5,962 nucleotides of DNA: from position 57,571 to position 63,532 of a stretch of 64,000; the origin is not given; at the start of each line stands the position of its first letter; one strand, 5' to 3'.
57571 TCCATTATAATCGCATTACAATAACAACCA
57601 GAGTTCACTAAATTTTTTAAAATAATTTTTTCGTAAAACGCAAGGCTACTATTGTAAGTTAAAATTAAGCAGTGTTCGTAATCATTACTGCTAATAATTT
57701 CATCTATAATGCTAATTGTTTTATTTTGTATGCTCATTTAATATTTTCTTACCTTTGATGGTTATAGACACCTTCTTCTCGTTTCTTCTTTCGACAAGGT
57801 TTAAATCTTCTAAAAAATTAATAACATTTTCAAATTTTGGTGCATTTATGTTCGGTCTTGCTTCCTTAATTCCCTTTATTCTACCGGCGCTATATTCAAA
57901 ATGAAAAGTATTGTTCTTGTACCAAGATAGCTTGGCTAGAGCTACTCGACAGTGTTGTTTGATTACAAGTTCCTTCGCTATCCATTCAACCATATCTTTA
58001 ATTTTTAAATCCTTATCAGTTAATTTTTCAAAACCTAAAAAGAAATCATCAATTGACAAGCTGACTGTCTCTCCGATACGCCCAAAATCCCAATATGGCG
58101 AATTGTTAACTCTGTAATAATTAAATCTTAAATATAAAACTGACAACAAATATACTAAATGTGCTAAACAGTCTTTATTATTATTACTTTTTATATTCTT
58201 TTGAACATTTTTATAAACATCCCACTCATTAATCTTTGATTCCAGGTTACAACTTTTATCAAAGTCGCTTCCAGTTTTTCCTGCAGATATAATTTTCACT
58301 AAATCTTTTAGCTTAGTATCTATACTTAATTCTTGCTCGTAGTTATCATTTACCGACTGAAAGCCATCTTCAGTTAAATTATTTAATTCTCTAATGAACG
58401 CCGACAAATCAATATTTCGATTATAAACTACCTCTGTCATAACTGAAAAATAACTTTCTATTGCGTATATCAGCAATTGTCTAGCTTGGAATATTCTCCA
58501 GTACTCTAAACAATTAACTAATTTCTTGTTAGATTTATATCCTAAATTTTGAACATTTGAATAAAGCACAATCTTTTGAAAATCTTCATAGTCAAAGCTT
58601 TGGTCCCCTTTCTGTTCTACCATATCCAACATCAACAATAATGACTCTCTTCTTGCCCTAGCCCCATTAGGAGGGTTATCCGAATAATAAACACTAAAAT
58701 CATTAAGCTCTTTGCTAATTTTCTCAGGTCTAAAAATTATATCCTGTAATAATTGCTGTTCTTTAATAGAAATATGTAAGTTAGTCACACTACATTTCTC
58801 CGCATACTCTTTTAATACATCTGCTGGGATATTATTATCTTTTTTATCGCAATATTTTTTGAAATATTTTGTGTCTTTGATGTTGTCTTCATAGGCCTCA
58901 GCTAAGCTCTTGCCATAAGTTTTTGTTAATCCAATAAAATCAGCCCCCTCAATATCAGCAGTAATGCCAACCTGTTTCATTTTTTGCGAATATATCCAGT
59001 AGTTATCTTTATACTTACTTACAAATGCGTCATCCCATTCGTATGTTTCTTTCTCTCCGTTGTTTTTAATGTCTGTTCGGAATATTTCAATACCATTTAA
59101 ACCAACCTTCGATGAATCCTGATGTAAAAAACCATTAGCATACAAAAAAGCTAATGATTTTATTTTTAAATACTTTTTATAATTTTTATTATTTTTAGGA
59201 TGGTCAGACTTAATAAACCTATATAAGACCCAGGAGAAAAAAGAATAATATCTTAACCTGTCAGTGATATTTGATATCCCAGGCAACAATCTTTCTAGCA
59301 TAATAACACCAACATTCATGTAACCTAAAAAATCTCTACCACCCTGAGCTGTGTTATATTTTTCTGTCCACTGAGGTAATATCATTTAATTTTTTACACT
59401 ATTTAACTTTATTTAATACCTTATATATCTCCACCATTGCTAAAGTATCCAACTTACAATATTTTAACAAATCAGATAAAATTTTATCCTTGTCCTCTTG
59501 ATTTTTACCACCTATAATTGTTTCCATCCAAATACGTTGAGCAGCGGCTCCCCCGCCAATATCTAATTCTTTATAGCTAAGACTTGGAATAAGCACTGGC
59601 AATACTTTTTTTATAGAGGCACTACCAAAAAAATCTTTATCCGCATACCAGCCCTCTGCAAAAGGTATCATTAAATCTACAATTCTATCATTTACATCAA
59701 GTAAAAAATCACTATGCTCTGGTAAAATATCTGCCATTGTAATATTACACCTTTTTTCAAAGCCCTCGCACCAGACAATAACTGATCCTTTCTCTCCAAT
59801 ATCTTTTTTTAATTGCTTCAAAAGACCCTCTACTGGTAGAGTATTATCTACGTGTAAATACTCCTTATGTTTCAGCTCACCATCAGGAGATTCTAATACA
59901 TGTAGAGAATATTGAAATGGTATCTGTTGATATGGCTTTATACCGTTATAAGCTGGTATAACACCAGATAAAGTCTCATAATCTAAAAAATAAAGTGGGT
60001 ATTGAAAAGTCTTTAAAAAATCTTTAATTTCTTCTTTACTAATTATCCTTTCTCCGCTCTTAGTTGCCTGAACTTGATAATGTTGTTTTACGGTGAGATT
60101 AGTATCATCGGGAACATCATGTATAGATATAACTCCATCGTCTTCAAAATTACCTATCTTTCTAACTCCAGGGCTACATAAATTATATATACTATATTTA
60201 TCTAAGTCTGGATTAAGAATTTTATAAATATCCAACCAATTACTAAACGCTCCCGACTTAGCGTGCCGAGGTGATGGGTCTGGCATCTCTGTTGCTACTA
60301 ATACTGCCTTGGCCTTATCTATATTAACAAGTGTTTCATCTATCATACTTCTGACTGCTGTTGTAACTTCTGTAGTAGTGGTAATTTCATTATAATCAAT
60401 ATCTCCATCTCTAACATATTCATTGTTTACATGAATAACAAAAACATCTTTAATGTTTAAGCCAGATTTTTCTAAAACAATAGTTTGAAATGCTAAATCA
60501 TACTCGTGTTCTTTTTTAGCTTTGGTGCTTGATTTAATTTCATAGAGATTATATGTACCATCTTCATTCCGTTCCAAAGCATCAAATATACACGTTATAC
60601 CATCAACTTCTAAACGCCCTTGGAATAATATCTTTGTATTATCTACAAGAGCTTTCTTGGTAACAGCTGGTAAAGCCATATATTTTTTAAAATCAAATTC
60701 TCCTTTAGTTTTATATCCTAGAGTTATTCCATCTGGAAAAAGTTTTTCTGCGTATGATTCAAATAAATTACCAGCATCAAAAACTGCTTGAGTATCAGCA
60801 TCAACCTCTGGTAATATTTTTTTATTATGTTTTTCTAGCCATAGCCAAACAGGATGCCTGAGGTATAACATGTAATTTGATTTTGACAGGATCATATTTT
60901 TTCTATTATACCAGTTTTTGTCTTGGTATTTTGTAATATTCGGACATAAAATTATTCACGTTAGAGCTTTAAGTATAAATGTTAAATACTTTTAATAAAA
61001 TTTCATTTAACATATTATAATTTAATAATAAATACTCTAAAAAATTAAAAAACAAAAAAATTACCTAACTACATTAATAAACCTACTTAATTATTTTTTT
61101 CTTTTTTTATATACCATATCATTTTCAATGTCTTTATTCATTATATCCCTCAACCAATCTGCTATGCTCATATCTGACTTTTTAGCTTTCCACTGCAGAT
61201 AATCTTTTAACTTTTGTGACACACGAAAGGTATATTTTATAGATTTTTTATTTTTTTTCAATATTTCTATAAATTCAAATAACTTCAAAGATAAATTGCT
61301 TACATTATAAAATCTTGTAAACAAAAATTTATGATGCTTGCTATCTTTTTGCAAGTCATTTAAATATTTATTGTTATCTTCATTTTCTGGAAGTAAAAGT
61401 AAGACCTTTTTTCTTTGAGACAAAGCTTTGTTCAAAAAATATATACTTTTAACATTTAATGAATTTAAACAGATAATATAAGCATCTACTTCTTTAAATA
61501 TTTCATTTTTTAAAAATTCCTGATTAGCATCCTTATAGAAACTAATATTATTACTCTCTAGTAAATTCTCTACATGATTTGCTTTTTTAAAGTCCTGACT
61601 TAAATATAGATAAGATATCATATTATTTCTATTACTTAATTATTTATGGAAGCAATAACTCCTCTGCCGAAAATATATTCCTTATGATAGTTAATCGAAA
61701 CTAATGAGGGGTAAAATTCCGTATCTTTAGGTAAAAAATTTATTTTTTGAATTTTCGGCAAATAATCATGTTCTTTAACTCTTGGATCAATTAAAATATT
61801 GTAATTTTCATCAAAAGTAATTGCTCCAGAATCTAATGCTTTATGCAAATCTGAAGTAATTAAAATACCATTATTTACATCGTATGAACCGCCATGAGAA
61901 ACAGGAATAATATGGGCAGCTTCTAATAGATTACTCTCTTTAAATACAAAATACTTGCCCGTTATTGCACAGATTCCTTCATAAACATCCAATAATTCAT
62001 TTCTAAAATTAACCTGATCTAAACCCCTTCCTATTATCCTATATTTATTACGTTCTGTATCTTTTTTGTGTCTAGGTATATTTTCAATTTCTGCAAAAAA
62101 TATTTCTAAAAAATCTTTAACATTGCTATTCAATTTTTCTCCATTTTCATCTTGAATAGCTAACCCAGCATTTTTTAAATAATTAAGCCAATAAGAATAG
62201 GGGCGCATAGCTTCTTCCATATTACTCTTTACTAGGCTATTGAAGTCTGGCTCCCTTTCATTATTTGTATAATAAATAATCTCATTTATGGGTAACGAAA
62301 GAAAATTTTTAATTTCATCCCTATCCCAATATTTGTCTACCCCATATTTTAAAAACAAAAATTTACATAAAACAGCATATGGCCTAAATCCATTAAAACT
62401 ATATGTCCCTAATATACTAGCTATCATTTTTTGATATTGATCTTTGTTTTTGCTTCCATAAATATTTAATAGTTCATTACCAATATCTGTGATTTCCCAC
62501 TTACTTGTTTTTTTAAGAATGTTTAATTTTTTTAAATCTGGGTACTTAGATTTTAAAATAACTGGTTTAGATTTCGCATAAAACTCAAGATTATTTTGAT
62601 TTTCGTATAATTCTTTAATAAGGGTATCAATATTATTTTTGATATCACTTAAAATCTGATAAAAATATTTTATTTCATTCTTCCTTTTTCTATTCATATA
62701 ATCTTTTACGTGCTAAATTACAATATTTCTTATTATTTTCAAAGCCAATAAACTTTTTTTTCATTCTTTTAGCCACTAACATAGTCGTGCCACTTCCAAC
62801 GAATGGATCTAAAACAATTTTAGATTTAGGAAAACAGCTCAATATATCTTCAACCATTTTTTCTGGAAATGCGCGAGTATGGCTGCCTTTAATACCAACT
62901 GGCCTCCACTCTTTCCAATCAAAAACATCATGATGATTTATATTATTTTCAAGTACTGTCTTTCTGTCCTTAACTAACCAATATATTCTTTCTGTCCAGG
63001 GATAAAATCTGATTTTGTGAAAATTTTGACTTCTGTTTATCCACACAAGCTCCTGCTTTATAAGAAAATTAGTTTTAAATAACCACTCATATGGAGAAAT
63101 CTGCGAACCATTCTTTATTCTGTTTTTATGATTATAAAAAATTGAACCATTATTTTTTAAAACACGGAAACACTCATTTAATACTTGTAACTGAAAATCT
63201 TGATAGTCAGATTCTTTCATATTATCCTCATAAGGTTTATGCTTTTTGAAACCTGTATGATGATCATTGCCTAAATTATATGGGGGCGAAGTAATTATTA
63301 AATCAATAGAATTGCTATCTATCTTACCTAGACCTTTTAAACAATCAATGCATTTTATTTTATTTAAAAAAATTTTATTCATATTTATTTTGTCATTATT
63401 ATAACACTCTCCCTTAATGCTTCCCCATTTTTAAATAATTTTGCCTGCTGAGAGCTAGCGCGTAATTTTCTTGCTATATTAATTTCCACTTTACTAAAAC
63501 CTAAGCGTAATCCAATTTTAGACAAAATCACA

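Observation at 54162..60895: Nuclease-rich four-gene candidate defense system: GIY-YIG protein, 885-aa tandem-HKD PLD protein, 554-aa unknown, and a DUF2779-like PD-(D/E)xK plus exonuclease protein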

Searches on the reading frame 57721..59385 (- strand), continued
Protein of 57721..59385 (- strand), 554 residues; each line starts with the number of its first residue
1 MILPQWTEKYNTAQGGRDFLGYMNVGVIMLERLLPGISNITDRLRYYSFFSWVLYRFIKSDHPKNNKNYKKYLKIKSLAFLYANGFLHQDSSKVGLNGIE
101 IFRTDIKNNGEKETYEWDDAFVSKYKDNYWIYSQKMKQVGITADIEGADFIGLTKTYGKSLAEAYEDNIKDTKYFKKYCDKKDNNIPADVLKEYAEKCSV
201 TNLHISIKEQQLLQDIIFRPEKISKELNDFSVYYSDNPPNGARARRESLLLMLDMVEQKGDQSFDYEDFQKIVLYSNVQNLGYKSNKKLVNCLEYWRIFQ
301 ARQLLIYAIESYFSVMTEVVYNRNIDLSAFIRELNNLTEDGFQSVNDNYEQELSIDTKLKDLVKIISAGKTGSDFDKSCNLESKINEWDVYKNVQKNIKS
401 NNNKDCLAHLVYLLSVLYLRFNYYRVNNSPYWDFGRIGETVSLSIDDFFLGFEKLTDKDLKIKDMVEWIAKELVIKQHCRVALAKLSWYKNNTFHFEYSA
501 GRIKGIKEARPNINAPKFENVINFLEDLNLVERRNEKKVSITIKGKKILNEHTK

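Call 100: fold_search(model_id=the predicted structure, library=pdb)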
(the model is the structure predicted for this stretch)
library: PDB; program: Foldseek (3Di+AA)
matches with E <= 10: 134; with E <= 0.001: 0
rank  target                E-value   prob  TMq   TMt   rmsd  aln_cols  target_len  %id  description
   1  4w6v                  5.8e-02  0.14  0.12  0.13  21.7       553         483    9  Crystal structure of a peptide transporter from Yersinia enterocolitica at 3 A resolution (released 2015-07-15)
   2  7a26_EEE              1.2e+00  0.03  0.07  0.10  27.6       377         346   12  Structure of soluble SmhA crystal form 1 of the tripartite alpha-pore forming toxin, Smh, from Serratia marcescens. (released 2021-03-31)
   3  9bis_A                1.4e+00  0.03  0.11  0.13  22.2       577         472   12  Cryo-EM structure of the mammalian peptide transporter PepT2 bound to amoxicillin (released 2024-07-24)
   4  7a26_HHH              1.5e+00  0.02  0.07  0.10  27.9       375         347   12  Structure of soluble SmhA crystal form 1 of the tripartite alpha-pore forming toxin, Smh, from Serratia marcescens. (released 2021-03-31)
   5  6qxa_B                1.5e+00  0.02  0.09  0.08  27.4       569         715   12  Structure of membrane bound pyrophosphatase from Thermotoga maritima in complex with imidodiphosphate and N-[(2-amino- (released 2019-04-10)
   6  8gne                  1.6e+00  0.02  0.09  0.11  30.0       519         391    9  Crystal structure of human adenosine A2A receptor in complex with an insurmountable inverse agonist, KW-6356. (released 2023-03-22)
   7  4ikx                  1.9e+00  0.02  0.12  0.12  23.0       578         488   10  Crystal structure of peptide transporter POT (E310Q mutant) (released 2013-07-10)
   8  9y6s_8q               2.1e+00  0.02  0.08  0.08  27.4       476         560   10  96-nm repeat of the Leishmania tarentolae doublet microtubule (released 2025-12-17)
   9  6nc8                  2.2e+00  0.02  0.10  0.11  22.9       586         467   12  Lipid II flippase MurJ, inward occluded conformation (released 2019-04-17)
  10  8b24_B                2.3e+00  0.02  0.09  0.07  27.0       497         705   12  Time-resolved structure of K+-dependent Na+-PPase from Thermotoga maritima 3600-seconds post reaction initiation with  (released 2024-01-17)
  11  2fok_A                2.4e+00  0.09  0.11  0.11  15.3       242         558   13  STRUCTURE OF RESTRICTION ENDONUCLEASE FOKI (released 1998-06-17)
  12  6xr1                  2.4e+00  0.03  0.10  0.11  22.1       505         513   11  Computationally designed right-handed alpha/alpha single-chain toroid with 9 repeats (released 2021-07-14)
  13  8e12_C                2.5e+00  0.10  0.10  0.27  15.9       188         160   15  Homotrimeric variant of tcTRP9, BGL14 (released 2023-04-12)
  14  9ucm_A                2.5e+00  0.02  0.11  0.13  27.8       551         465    9  Cryo-EM structure of the human G6P transporter SLC37A2 in the apo state with a symmetric ER luminal-open conformation. (released 2025-11-05)
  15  6rx4_A                2.5e+00  0.01  0.09  0.10  24.9       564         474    9  THE STRUCTURE OF BD OXIDASE FROM ESCHERICHIA COLI (released 2019-11-20)
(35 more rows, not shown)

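Call 102: find_related_loci(query=A1, collection=metagenome_contigs, flank=7000)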
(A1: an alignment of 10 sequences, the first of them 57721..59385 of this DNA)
Query A1 (554 aa) in metagenome_contigs; peptide patterns used: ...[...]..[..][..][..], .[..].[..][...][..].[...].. (x = any residue, [..] = any of these).
63 stretches matched a pattern; 2 encode a relative of the query (tblastn E <= 1e-3); 2 distinct loci.
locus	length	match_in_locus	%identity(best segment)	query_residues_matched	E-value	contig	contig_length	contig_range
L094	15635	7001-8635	45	1-550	2e-150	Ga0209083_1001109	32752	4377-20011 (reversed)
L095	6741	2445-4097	44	1-552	1e-146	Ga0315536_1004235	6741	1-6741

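Call 104: find_related_loci(query=A3, collection=viral_contigs, flank=8000)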
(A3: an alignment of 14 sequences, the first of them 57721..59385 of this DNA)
Query A3 (554 aa) in viral_contigs; peptide patterns used: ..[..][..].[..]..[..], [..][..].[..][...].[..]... (x = any residue, [..] = any of these).
27 stretches matched a pattern; 4 encode a relative of the query (tblastn E <= 1e-3); 4 distinct loci.
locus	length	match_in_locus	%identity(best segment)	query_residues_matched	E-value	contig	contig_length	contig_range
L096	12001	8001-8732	25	1-257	2e-13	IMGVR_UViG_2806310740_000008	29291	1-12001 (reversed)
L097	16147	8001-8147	53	4-54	5e-10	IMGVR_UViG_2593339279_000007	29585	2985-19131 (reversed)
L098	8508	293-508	33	16-85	1e-9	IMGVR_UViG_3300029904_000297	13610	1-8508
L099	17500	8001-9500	35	3-549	5e-7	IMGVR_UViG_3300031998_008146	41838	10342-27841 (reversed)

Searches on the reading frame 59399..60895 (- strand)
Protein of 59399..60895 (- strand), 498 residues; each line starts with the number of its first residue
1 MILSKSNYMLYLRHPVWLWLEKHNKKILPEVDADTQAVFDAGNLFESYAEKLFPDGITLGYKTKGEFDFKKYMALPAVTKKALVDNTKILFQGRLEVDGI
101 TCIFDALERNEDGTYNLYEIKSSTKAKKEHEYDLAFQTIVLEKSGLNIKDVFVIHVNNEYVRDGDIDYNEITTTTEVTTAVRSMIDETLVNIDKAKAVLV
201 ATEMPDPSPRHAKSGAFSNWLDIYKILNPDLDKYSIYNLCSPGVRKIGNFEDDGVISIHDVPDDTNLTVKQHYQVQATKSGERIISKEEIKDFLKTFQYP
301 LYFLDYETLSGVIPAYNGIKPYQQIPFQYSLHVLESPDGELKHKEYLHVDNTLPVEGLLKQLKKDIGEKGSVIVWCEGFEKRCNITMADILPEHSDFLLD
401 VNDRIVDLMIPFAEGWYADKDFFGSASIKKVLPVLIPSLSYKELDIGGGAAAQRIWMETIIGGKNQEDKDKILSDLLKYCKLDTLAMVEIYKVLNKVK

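Call 5: search_protein_families(library=pfam, proteins=[window:59399-60895:-], max_evalue=1)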
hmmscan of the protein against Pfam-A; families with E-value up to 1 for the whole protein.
window:59399-60895:- (498 aa): 3 families
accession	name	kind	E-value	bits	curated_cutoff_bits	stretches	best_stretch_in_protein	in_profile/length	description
PF11074.14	DUF2779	-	2.6e-37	128.3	23.3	1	302-427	1-126/126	Domain of unknown function(DUF2779)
PF01930.23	Cas_Cas4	-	1.2e-05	25.9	22.7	1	103-188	55-138/160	Domain of unknown function DUF83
PF24446.1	DUF7565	-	0.25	12.2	27.1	1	144-189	42-87/92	Family of unknown function (DUF7565)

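Call 6: search_protein_families(library=padloc, proteins=[window:59399-60895:-], max_evalue=1)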
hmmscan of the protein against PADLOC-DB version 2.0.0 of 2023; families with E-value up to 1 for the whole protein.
window:59399-60895:- (498 aa): 6 families
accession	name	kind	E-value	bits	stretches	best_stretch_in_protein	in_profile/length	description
PDLC01611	Cas4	-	4.4e-06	25.1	1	100-188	53-136/158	"CAS-I,CAS-II,CAS-III,CAS-IV,CAS-V,CAS-VI; acquisition_associated"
PDLC01250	Cas4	-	9.5e-06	24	1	86-189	48-149/168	"CAS-I,CAS-II,CAS-III,CAS-IV,CAS-V,CAS-VI; acquisition_associated"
PDLC01447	Cas4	-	2.7e-05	22.7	1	10-188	12-137/161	"CAS-I,CAS-II,CAS-III,CAS-IV,CAS-V,CAS-VI; acquisition_associated"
PDLC00943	Cas4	-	9.1e-05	20.5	1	99-189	67-158/180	CRISPR-associated protein Cas4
PDLC01771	Cas4b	-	0.002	16.4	1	94-187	52-137/162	-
PDLC01747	Cas1g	-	0.0022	14.7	1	98-187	61-154/523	-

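Call 7: search_protein_families(library=ncbifam, proteins=[window:59399-60895:-], max_evalue=1)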
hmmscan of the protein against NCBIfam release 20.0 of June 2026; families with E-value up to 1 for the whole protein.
window:59399-60895:- (498 aa): 3 families
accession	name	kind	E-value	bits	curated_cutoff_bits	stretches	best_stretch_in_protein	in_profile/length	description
NF045869.1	UU173_fam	subfamily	2e-14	53.5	225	2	268-495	380-645/650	UU173 family protein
TIGR00372.1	cas4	equivalog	0.00034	20.5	65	1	99-189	67-158/180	CRISPR-associated protein Cas4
TIGR03491.1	TIGR03491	subfamily_domain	0.03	13.3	97.45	1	115-162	111-159/462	TM0106 family RecB-like putative nuclease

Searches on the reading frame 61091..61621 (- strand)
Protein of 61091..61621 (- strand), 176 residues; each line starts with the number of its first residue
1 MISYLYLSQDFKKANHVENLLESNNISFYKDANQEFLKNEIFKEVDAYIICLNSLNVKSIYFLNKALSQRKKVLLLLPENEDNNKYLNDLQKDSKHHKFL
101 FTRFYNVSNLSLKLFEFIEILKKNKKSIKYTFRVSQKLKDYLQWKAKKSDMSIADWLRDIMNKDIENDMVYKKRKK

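Call 9: search_protein_families(library=pfam, proteins=[window:61091-61621:-], max_evalue=0.01)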
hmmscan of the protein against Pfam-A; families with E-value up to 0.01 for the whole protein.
window:61091-61621:- (176 aa): 2 families
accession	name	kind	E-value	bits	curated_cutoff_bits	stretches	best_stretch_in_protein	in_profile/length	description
PF21983.2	NikA-like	-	0.00021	21.8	27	1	125-160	2-37/72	Mobilization protein NikA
PF14923.12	CCDC142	-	0.0016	17.8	25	1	5-52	329-373/461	Coiled-coil protein 142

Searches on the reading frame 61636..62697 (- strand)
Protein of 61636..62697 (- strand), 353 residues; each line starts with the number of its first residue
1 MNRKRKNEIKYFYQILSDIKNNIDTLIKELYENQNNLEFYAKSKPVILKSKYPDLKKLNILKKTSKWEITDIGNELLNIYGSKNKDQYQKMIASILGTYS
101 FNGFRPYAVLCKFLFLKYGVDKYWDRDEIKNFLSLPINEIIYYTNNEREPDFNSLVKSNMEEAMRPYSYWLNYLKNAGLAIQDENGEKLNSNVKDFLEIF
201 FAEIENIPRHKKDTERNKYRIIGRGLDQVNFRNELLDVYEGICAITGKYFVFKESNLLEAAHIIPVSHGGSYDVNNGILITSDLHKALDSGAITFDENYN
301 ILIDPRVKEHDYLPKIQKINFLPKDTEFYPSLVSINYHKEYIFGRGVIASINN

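Call 9: search_protein_families(library=pfam, proteins=[window:61636-62697:-], max_evalue=0.01)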
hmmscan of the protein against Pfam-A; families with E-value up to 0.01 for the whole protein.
window:61636-62697:- (353 aa): 4 families
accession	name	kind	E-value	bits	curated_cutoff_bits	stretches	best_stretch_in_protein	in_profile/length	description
PF13391.12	HNH_2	-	3.5e-11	43.2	21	1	243-296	1-66/66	HNH endonuclease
PF01844.29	HNH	-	0.0014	19.1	21.4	1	253-280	9-36/47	HNH endonuclease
PF10987.13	DUF2806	-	0.0039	17.5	24.5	1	31-92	166-220/221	Protein of unknown function (DUF2806)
PF14279.12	HNH_5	-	0.0055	17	27.5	0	243-276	1-31/56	HNH endonuclease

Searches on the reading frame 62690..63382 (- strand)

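Call 9: search_protein_families(library=pfam, proteins=[window:62690-63382:-], max_evalue=0.01)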
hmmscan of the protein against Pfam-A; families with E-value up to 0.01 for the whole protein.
window:62690-63382:- (230 aa): 2 families
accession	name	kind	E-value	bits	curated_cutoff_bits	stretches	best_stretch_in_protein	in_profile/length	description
PF01555.25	N6_N4_Mtase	-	1.2e-36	127.2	26.7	1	26-225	1-220/221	DNA methylase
PF02086.21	MethyltransfD12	-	0.00046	20.4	22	1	175-225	7-59/253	D12 class N6 adenine-specific DNA methyltransferase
